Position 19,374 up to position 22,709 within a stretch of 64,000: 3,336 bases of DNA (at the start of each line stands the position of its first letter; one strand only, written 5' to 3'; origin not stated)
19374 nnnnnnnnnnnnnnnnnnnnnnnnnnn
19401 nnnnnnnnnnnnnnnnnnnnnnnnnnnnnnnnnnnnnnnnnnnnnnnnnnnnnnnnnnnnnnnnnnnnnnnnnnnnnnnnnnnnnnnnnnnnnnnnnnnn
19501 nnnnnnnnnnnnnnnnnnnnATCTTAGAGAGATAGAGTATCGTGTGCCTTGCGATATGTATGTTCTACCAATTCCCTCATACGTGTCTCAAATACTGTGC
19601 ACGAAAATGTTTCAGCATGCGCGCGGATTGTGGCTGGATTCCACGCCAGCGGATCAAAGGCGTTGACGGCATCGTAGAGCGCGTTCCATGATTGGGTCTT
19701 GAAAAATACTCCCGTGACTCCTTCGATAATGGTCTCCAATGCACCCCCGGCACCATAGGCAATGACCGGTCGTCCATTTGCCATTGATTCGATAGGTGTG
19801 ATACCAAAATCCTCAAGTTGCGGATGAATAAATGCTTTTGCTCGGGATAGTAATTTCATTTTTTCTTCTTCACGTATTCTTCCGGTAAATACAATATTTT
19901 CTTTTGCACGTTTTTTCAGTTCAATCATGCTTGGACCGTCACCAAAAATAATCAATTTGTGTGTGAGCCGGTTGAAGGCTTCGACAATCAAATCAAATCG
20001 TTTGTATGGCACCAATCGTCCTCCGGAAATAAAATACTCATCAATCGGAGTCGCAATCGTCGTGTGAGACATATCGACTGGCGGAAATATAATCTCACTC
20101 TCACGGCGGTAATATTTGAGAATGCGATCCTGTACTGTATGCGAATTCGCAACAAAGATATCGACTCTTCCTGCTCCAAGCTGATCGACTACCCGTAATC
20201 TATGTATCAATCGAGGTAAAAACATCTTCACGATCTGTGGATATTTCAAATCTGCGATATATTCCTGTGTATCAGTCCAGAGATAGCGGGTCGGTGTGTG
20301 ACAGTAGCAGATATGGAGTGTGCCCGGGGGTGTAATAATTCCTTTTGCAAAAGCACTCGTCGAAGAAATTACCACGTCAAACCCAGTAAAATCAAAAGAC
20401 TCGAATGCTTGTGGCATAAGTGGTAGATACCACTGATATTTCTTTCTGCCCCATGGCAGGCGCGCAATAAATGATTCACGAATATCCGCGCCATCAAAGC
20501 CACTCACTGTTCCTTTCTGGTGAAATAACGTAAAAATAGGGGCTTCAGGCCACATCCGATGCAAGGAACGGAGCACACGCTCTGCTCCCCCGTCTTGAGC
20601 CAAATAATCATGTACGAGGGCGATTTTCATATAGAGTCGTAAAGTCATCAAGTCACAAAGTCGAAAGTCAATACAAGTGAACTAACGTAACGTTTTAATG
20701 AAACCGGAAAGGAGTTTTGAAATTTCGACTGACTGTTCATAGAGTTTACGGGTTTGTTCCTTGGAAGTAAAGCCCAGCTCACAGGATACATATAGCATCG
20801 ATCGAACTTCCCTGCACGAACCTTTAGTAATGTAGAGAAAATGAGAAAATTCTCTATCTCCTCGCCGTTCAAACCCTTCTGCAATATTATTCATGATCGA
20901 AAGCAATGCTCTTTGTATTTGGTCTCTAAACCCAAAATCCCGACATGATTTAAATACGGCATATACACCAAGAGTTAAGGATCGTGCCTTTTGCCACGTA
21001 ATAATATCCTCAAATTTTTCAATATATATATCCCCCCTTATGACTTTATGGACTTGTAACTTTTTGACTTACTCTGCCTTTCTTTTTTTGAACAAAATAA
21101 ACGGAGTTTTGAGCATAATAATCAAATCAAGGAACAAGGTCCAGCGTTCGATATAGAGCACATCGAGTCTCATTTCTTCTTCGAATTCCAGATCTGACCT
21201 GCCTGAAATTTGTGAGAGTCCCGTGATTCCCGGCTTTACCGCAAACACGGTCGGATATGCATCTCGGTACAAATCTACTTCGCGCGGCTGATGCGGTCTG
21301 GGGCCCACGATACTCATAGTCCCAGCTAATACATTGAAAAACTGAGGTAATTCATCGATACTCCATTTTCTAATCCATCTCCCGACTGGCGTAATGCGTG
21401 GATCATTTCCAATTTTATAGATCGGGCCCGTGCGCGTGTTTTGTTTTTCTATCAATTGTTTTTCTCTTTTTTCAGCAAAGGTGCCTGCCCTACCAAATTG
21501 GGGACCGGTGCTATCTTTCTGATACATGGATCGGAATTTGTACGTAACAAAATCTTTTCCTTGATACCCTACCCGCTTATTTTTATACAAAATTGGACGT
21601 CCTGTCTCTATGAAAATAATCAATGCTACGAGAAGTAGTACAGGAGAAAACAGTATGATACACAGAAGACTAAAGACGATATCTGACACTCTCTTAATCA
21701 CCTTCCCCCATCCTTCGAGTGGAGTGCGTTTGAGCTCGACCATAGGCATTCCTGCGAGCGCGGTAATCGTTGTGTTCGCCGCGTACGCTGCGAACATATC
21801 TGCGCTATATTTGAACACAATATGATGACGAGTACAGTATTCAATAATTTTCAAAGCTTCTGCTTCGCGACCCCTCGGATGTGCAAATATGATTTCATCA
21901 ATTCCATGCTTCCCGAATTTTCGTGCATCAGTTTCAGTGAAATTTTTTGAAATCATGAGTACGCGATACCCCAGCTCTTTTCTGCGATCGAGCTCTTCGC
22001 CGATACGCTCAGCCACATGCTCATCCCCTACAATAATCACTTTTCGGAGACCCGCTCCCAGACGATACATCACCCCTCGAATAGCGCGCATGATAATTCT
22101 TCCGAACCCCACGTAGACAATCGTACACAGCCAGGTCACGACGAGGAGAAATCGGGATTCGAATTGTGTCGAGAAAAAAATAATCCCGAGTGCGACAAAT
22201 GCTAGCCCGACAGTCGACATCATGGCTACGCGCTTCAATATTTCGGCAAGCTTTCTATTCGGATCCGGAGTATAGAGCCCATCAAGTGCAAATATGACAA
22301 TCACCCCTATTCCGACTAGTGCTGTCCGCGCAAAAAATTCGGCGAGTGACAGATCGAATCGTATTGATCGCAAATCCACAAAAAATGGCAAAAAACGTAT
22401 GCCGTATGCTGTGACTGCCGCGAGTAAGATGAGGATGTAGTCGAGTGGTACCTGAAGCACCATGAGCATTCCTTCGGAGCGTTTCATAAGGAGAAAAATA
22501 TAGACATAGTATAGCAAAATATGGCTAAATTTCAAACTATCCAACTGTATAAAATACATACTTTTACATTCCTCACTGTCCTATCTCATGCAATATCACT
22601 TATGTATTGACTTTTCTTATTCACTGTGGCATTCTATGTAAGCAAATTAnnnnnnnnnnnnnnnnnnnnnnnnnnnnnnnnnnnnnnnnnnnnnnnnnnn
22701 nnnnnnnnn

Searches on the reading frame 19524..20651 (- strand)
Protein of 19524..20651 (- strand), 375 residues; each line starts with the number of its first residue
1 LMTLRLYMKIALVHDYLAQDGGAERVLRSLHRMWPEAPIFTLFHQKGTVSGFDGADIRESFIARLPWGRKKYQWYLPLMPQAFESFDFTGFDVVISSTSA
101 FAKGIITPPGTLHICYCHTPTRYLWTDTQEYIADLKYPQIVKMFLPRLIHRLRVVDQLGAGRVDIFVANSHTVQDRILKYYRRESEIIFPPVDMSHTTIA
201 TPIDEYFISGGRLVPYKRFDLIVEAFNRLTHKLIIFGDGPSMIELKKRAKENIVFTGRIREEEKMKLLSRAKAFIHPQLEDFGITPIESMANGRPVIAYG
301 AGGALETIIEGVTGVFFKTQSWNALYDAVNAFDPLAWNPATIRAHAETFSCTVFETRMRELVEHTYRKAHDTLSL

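Call 31: search_protein_families(library=pfam, proteins=[window:19524-20651:-], max_evalue=0.001)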
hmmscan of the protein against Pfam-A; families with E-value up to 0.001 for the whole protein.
window:19524-20651:- (375 aa): 3 families
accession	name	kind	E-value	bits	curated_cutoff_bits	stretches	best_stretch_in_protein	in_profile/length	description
PF00534.26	Glycos_transf_1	-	8.1e-27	94.3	26.4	1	205-331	16-154/172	Glycosyl transferases group 1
PF13692.12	Glyco_trans_1_4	-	1.1e-21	78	27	1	209-330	6-137/142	Glycosyl transferases group 1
PF13439.12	Glyco_transf_4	-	6.4e-09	36.5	28.5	1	21-195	2-169/170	Glycosyltransferase Family 4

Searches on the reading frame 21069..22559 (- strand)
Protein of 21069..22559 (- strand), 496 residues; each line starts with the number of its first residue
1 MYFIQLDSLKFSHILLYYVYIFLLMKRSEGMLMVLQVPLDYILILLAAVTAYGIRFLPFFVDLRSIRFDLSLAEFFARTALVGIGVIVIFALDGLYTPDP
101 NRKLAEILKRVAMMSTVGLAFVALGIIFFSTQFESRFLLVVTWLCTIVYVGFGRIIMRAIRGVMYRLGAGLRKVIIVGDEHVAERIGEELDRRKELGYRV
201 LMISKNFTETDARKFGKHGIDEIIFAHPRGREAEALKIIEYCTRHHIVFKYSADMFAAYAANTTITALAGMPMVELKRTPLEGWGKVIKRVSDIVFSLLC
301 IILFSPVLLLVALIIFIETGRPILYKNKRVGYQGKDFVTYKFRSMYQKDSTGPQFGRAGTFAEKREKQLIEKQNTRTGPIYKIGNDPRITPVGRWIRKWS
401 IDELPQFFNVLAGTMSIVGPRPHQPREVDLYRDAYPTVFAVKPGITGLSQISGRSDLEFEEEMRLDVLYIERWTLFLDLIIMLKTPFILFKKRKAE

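Call 31: search_protein_families(library=pfam, proteins=[window:21069-22559:-], max_evalue=0.001)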
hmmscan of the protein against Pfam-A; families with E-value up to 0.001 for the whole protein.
window:21069-22559:- (496 aa): 2 families
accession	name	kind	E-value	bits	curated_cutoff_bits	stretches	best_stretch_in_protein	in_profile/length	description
PF02397.22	Bac_transf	-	3.6e-62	209.5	27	1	289-490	1-178/179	Bacterial sugar transferase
PF13727.12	CoA_binding_3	-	1.7e-07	31.9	25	1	94-208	4-114/175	CoA-binding domain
